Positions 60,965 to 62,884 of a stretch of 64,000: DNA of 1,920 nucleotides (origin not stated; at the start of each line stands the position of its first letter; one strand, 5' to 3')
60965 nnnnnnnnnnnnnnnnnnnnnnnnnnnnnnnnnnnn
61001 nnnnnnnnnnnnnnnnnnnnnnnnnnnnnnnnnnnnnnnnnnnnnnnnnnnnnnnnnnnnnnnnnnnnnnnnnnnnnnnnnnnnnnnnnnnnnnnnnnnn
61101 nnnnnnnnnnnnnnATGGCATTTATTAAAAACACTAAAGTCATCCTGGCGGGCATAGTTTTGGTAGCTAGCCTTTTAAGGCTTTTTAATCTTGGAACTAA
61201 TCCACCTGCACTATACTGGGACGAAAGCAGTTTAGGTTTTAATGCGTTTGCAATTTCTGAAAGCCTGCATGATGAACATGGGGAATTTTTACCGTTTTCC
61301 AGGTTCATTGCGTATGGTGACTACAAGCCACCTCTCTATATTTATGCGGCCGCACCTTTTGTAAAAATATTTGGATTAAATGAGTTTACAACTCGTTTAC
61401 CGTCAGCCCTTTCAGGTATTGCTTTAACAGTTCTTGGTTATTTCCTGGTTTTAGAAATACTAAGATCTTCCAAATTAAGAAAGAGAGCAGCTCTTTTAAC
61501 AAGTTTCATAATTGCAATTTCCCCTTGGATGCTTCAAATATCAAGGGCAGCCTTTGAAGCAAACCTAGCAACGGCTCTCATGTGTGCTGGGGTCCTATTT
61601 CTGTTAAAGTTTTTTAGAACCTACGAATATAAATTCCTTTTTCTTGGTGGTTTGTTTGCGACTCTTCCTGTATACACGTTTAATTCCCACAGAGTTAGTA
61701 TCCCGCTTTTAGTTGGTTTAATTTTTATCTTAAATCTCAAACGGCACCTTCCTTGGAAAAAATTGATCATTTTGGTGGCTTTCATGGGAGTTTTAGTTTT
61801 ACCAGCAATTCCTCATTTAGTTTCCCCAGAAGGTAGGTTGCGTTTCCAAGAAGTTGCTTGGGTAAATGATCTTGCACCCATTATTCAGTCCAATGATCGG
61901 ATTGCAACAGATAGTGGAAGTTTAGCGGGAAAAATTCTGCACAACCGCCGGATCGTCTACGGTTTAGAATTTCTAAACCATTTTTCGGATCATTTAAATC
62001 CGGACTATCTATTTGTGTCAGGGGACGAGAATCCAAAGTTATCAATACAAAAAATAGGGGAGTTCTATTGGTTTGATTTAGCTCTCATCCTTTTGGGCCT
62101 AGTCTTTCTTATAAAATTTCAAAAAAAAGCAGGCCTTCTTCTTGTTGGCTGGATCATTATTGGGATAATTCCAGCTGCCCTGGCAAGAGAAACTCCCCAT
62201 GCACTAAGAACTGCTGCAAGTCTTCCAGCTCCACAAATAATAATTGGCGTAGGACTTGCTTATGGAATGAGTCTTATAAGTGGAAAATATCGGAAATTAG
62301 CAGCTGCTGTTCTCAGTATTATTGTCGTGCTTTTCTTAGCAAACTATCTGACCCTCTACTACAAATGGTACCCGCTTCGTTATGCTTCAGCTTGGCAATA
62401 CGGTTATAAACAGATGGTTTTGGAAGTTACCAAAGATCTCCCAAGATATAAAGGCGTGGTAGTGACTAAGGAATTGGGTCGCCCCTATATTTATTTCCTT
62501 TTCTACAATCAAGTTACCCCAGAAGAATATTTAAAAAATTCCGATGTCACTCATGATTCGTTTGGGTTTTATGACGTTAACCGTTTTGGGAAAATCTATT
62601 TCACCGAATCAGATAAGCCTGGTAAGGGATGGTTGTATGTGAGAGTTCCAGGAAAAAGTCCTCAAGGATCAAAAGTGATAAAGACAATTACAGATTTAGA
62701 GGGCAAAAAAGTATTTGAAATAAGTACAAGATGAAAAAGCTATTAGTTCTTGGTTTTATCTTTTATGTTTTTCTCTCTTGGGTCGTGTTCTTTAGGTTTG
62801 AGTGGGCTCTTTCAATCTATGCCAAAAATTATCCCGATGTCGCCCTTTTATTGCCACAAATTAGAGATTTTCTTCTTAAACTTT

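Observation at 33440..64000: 30-kb glycosylation mega-locus: at least 14 GT-C membrane glycosyltransferases interleaved with at least 6 Dpm1-like GT2 synthases, plus GtrA, a Wzx-like flippase and a GT4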

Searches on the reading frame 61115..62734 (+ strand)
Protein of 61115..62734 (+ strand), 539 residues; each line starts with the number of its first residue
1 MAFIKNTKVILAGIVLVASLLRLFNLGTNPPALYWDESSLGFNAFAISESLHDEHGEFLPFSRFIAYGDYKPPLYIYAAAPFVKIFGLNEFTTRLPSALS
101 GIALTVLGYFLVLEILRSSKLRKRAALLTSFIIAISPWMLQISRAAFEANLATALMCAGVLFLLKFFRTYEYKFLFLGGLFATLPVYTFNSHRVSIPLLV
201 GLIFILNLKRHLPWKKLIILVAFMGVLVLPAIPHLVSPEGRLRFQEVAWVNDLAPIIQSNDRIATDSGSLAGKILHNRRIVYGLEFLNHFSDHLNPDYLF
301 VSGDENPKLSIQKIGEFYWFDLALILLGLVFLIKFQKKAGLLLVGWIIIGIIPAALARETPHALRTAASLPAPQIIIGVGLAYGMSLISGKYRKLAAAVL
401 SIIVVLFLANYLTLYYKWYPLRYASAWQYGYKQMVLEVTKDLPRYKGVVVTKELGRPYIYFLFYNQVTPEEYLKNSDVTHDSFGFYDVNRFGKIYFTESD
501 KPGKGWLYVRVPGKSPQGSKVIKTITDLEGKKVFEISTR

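Call 7: search_protein_families(library=pfam, max_evalue=0.01, proteins=[window:61115-62734:+])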
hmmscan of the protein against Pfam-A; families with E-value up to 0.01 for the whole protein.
window:61115-62734:+ (539 aa): 2 families
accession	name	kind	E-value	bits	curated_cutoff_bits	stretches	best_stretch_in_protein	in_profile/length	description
PF02366.24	PMT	-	1.1e-10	42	22.7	1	16-234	5-230/245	Dolichyl-phosphate-mannose-protein mannosyltransferase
PF13231.12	PMT_2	-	1.2e-08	35.7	26.1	1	71-234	2-157/160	Dolichyl-phosphate-mannose-protein mannosyltransferase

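Call 45: find_encoding_contigs(protein=window:61115-62734:+, flank=10000, max_places=10)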
Protein window:61115-62734:+ (539 aa): 4 contigs read that carry it; 3 places shown.
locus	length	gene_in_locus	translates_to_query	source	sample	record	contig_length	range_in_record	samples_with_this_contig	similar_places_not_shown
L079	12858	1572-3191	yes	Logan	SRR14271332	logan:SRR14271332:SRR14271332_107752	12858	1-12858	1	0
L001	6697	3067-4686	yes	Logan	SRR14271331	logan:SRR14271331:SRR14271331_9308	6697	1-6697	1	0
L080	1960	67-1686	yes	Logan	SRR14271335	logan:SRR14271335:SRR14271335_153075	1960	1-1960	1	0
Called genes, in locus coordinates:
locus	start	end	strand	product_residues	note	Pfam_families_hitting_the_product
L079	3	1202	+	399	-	?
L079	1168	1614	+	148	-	-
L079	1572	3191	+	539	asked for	PF02366:PMT, PF13231:PMT_2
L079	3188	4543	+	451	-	PF26314:MptA_B_family, PF09594:GT87 (weak)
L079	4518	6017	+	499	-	PF13231:PMT_2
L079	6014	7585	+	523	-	PF13231:PMT_2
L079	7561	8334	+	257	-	PF00535:Glycos_transf_2, PF10111:Glyco_tranf_2_2 (weak)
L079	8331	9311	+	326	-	PF00288:GHMP_kinases_N, PF08544:GHMP_kinases_C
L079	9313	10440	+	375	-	PF01073:3Beta_HSD, PF01370:Epimerase, PF16363:GDP_Man_Dehyd, PF07993:NAD_binding_4, PF01370:Epimerase, PF16363:GDP_Man_Dehyd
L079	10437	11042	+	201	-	PF13580:SIS_2, PF01380:SIS (weak)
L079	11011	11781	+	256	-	PF00535:Glycos_transf_2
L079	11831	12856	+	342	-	PF13439:Glyco_transf_4, PF00534:Glycos_transf_1, PF13692:Glyco_trans_1_4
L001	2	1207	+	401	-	?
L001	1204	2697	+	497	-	PF13231:PMT_2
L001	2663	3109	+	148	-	-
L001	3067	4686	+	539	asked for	PF02366:PMT, PF13231:PMT_2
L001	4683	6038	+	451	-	PF26314:MptA_B_family, PF09594:GT87 (weak)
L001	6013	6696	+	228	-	?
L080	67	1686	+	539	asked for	PF02366:PMT, PF13231:PMT_2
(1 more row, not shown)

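Call 63: search_protein_families(library=ncbifam, max_evalue=0.001, proteins=[L079:3188-4543:+, L079:4518-6017:+, L079:6014-7585:+, L079:7561-8334:+, L079:8331-9311:+, L079:9313-10440:+, L079:10437-11042:+, L079:11011-11781:+, L079:11831-12856:+])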
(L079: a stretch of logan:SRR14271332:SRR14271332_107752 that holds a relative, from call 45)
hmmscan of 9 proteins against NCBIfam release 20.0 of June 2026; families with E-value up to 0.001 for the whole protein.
L079:3188-4543:+ (451 aa): 3 families
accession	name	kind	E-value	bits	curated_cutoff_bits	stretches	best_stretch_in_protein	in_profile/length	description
TIGR03459.1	crt_membr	equivalog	1.3e-14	54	439.4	1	87-271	82-269/470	alpha-(1->6)-mannopyranosyltransferase A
NF038066.1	MptB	equivalog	1.6e-06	26.8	40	1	80-230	133-291/553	polyprenol phosphomannose-dependent alpha 1,6 mannosyltransferase MptB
NF046093.1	AZOBR_p60025_fam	subfamily_domain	1.8e-05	24.1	150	1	175-285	119-228/232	AZOBR_p60025 family cell surface glycopolymer formation protein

L079:4518-6017:+ (499 aa): 0 families

L079:6014-7585:+ (523 aa): 1 family
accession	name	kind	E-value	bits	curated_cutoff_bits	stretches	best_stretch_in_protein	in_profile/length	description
TIGR03663.1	TIGR03663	subfamily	3.6e-15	55.9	126.25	1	6-202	3-202/435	flippase activity-associated protein Agl23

L079:7561-8334:+ (257 aa): 19 families
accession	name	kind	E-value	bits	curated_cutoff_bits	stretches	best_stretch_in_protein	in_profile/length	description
NF047588.1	GlcsyltransPgfSStrep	equivalog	1.3e-17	64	500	1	7-144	2-136/308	glycosyltransferase PgfS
NF041875.1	EPS_EpsD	equivalog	1.4e-17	64.1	370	1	8-127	1-114/325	exopolysaccharide biosynthesis glycosyltransferase EpsD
NF007986.1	PRK10714.1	equivalog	7.1e-17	61.4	529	1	3-179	3-172/316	undecaprenyl-phosphate 4-deoxy-4-formamido-L-arabinose transferase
TIGR03937.1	PgaC_IcaA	equivalog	1.3e-11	44.1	422.3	1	4-104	43-136/407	poly-beta-1,6-N-acetyl-D-glucosamine synthase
NF007482.0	PRK10073.1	equivalog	1.9e-11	43.6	423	1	2-106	2-98/334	glycosyltransferase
TIGR04283.1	glyco_like_mftF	equivalog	1.4e-10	41.2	182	1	8-118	1-97/221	TIGR04283 family arsenosugar biosynthesis glycosyltransferase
NF041391.1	DPhHxTase_Halo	equivalog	8.1e-10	38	375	1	39-179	24-153/213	dolichyl-phosphate hexose transferase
NF038302.1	EPS_HpsE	equivalog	6.1e-09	35.3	300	1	8-105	3-98/307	hormogonium polysaccharide biosynthesis glycosyltransferase HpsE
NF010496.0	PRK13915.1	equivalog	1.1e-08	34.5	262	1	3-107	28-130/307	glucosyl-3-phosphoglycerate synthase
NF047683.1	TeichurnBiosyTuaG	equivalog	5.3e-08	32.8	400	1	1-117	1-110/252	teichuronic acid biosynthesis protein TuaG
TIGR03965.1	mycofact_glyco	equivalog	8.3e-08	31.5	280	1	5-115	73-176/467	mycofactocin biosynthesis glycosyltransferase MftF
NF050050.1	ProtGlycPglI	equivalog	1.4e-06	27.9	500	1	7-127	3-117/306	GalNAc(5)-diNAcBac-PP-undecaprenol beta-1,3-glucosyltransferase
TIGR03469.1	HpnB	hypoth_equivalog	8.2e-06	25.1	379.25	1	6-116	44-158/386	hopene-associated glycosyltransferase HpnB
NF038299.1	EPS_HpsN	equivalog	9.3e-06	24.8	425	1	7-120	2-104/317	hormogonium polysaccharide biosynthesis glycosyltransferase HpsN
TIGR04182.1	glyco_TIGR04182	equivalog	1.6e-05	24.4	325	1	7-179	1-159/293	S-layer glycoprotein N-glycosyltransferase AglJ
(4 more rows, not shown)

L079:8331-9311:+ (326 aa): 15 families
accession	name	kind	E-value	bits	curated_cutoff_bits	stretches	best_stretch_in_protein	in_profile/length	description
NF049969.1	GlMnHpPKinHddA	equivalog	3e-54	184.7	600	1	2-318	3-334/338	D-glycero-D-manno-heptose 7-phosphate kinase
TIGR00549.1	mevalon_kin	equivalog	8.2e-30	104.2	163.05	1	30-288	19-275/276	mevalonate kinase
NF009948.0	PRK13412.1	equivalog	1.8e-28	98.8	721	1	73-291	717-935/974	bifunctional fucokinase/fucose-1-phosphate guanylyltransferase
NF003036.0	PRK03926.1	equivalog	7e-22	77.9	403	1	31-306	25-283/302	mevalonate kinase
NF003006.0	PRK03817.1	equivalog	1.4e-19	70.3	443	2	224-314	248-337/352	galactokinase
NF003705.0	PRK05322.1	equivalog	2e-14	53.1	385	2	222-306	281-366/388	galactokinase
TIGR00131.1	gal_kin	equivalog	5.6e-13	48.6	226.65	2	222-305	282-365/388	galactokinase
NF001816.0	PRK00555.1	equivalog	4.4e-10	39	509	1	227-304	262-338/363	galactokinase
NF003472.0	PRK05101.1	equivalog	1.2e-09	37.6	499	1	3-178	22-205/382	galactokinase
NF002288.1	PRK01212.1-4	equivalog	1.2e-09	37.6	194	1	29-305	16-281/303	homoserine kinase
TIGR01920.1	Shik_kin_archae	equivalog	7.2e-06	25.5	126.85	1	57-134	42-118/266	shikimate kinase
NF040957.1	Arch_PMK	equivalog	2.4e-05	24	500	1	24-303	16-298/316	phosphomevalonate kinase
TIGR00191.1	thrB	equivalog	3.1e-05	23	168.25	1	65-283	56-260/304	homoserine kinase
TIGR01220.1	Pmev_kin_Gr_pos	equivalog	0.00019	20.6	165.7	0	70-286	89-325/358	phosphomevalonate kinase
NF011205.0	PRK14611.1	equivalog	0.00047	19.7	364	0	48-135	37-130/275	4-(cytidine 5'-diphospho)-2-C-methyl-D-erythritol kinase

L079:9313-10440:+ (375 aa): 22 families
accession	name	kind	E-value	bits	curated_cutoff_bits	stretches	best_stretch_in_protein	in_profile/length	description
TIGR01179.1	galE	equivalog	1.7e-30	106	262.3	2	5-130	1-129/332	UDP-glucose 4-epimerase GalE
TIGR01181.1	dTDP_gluc_dehyt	equivalog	4.2e-27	95.1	365.1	2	172-346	142-312/321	dTDP-glucose 4,6-dehydratase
TIGR02197.1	heptose_epim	equivalog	4e-25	88.6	274.6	2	6-135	1-127/316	ADP-glyceromanno-heptose 6-epimerase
TIGR04180.1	EDH_00030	hypoth_equivalog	1.6e-23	83.2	475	2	6-130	1-129/297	NAD-dependent 4,6-dehydratase LegB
NF011728.1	PRK15181.1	equivalog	8.4e-17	61.2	760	1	176-322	160-313/348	Vi polysaccharide biosynthesis UDP-N-acetylglucosaminuronic acid C-4 epimerase TviC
TIGR03466.1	HpnA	hypoth_equivalog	4e-16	58.8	367.65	1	5-126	2-117/327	hopanoid-associated sugar epimerase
NF007490.0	PRK10084.1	subfamily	7.3e-14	51.5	649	1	5-347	2-336/361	dTDP-glucose 4,6-dehydratase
NF007956.0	PRK10675.1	subfamily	5.5e-13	48.8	394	1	5-129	2-131/338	UDP-glucose 4-epimerase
NF008360.0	PRK11150.1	equivalog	4.4e-12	45.8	452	1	170-295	129-253/310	ADP-glyceromanno-heptose 6-epimerase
NF007582.0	PRK10217.1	equivalog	7.8e-12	44.9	698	1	176-345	155-331/355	dTDP-glucose 4,6-dehydratase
NF047922.1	GDPFucSynFcl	equivalog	2.6e-10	40.2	500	1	179-346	132-303/308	GDP-L-fucose synthase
NF041293.1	G6PDh_Azf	equivalog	1.1e-08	34.9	400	1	5-128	4-121/252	NAD-dependent glucose-6-phosphate dehydrogenase Azf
TIGR01746.1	Thioester-redct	subfamily_domain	1.5e-08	34.3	213.35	0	173-294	158-279/371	thioester reductase domain-containing protein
NF042422.1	oxyalk_red_OleD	equivalog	3e-08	33.4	580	1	5-124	2-112/329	2-alkyl-3-oxoalkanoate reductase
NF043036.1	ErythonDh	equivalog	3.3e-08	33.1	325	1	5-129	2-132/321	D-erythronate dehydrogenase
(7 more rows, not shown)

L079:10437-11042:+ (201 aa): 18 families
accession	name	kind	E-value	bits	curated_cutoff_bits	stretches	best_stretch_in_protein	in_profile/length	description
TIGR00441.1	gmhA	equivalog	1.3e-35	122.7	209.45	1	31-185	2-151/154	D-sedoheptulose 7-phosphate isomerase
NF001628.0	PRK00414.1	equivalog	2.9e-30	105.3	265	1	18-181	22-180/192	D-sedoheptulose 7-phosphate isomerase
NF010546.0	PRK13936.1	equivalog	5.9e-30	104.5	276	1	5-184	9-185/197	phosphoheptose isomerase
NF010547.0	PRK13938.1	equivalog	8.7e-24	84.3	320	1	32-186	37-186/196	D-sedoheptulose 7-phosphate isomerase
NF008138.0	PRK10886.1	equivalog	7.4e-18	65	352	1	24-159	25-155/196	DnaA initiator-associating protein DiaA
NF008458.0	PRK11337.1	equivalog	1.5e-07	30.7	378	1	110-165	185-240/293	MurR/RpiR family transcriptional regulator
TIGR03127.2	RuMP_HxlB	equivalog_domain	1.3e-06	28.4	160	1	112-162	71-121/178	6-phospho-3-hexuloisomerase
NF041755.1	RuMP_HxlAB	equivalog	2e-06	27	500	1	112-169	287-345/391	bifunctional 3-hexulose-6-phosphate synthase/6-phospho-3-hexuloisomerase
NF002805.0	PRK02947.1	subfamily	4.4e-06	26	135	0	112-147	106-141/247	sugar isomerase domain-containing protein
NF009222.0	PRK12570.1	subfamily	3.4e-05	22.9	255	1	28-162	57-187/307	N-acetylmuramic acid 6-phosphate etherase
NF040776.2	AlsR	equivalog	6.2e-05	22.1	400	1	112-165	175-228/279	transcriptional repressor AlsR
NF003915.0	PRK05441.1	subfamily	0.0001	21.4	168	1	112-162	130-180/300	N-acetylmuramic acid 6-phosphate etherase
TIGR00274.1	TIGR00274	equivalog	0.00022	20.4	302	1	112-162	125-175/291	N-acetylmuramic acid 6-phosphate etherase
NF012026.0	PRK15482.1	equivalog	0.00023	20.7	408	1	112-162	181-231/285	HTH-type transcriptional regulator MurR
NF006423.0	PRK08674.1-2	equivalog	0.00042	19.3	254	1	113-158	72-115/317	bifunctional phosphoglucose/phosphomannose isomerase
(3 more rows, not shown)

L079:11011-11781:+ (256 aa): 9 families
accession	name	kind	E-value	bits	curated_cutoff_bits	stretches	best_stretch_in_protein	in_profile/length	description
TIGR04283.1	glyco_like_mftF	equivalog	2e-14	53.7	182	1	3-108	1-106/221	TIGR04283 family arsenosugar biosynthesis glycosyltransferase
TIGR04195.1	S_glycosyl_SunS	equivalog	2.7e-10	39.6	350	1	6-92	62-148/421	SunS family peptide S-glycosyltransferase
NF007482.0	PRK10073.1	equivalog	1.7e-08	33.9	423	1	2-100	7-111/334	glycosyltransferase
NF010496.0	PRK13915.1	equivalog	1.4e-05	24.3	262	1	2-56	32-92/307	glucosyl-3-phosphoglycerate synthase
NF041391.1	DPhHxTase_Halo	equivalog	0.00011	21.3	375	1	9-101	3-95/213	dolichyl-phosphate hexose transferase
NF038302.1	EPS_HpsE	equivalog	0.00011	21.3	300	1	2-100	2-112/307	hormogonium polysaccharide biosynthesis glycosyltransferase HpsE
TIGR04440.1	glyco_TIGR04440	domain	0.00013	21.8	70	1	3-104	2-111/215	TIGR00180 family glycosyltransferase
TIGR04182.1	glyco_TIGR04182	equivalog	0.00013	21.4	325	1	5-99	4-97/293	S-layer glycoprotein N-glycosyltransferase AglJ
TIGR03111.1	glyc2_xrt_Gpos1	hypoth_equivalog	0.00078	18.3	363.95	0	5-103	53-160/439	TIGR03111 family XrtG-associated glycosyltransferase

L079:11831-12856:+ (342 aa): 20 families
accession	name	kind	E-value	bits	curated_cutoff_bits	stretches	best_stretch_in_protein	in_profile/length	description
TIGR02149.1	glgA_Coryne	subfamily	1.7e-21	76.8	302.4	1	75-339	109-391/391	glycogen synthase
TIGR04047.1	MSMEG_0565_glyc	hypoth_equivalog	2.8e-20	72.7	259.85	1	157-337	182-373/373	MSMEG_0565 family glycosyltransferase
TIGR03449.1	mycothiol_MshA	equivalog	2e-12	46.8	462.5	1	107-340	161-405/406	D-inositol-3-phosphate glycosyltransferase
TIGR04157.1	glyco_rSAM_CFB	subfamily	9.8e-11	41.3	400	1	104-286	163-338/406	TIGR04157 family glycosyltransferase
NF053787.1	GlcN_PG_synth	equivalog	2.7e-09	36.4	480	1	236-339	249-360/361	N-acetylglucosaminyl phosphatidylglycerol synthase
NF047684.1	TeichurnBiosyTuaC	equivalog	1.1e-08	34.5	550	1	146-327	198-369/391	teichuronic acid biosynthesis protein TuaC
NF038295.1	EPS_HpsP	equivalog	7e-08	31.9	550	1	227-339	267-388/388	hormogonium polysaccharide biosynthesis glycosyltransferase HpsP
NF038255.1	exopoly_VpsD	equivalog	9.5e-08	31.3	300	1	221-339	256-380/381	VpsD family glycosyltransferase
TIGR03088.1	stp2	hypoth_equivalog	1.6e-07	30.7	409.05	1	116-338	142-373/374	TIGR03088 family PEP-CTERM/XrtA system glycosyltransferase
NF049987.1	DaglGlyslTfaseDgs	equivalog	5.1e-07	28.9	500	1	31-339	25-328/332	processive diacylglycerol alpha-glucosyltransferase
NF050063.1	ProtGlycPglJ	equivalog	5.7e-07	29.1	500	1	109-320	143-340/363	N-acetylgalactosamine-N,N'-diacetylbacillosaminyl-diphospho-undecaprenol 4-alpha-N-acetylgalactosaminyltransferase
NF053513.1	Gtran_IagA_BgsA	equivalog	1.4e-06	27.6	460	1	220-339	205-332/333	LTA glycolipid anchor biosynthesis glycosyltransferase, IagA/BgsA family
TIGR03999.1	thiol_BshA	equivalog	1.5e-06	27.4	273.7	1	221-325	248-351/375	N-acetyl-alpha-D-glucosaminyl L-malate synthase BshA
NF041010.1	glycosy_Agl16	equivalog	2.7e-06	26.5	575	1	88-338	111-351/352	glycosylation protein Agl16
NF041876.1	EPS_EpsE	equivalog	3.8e-06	26.4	400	1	230-318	277-367/389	exopolysaccharide biosynthesis GT4 family glycosyltransferase EpsE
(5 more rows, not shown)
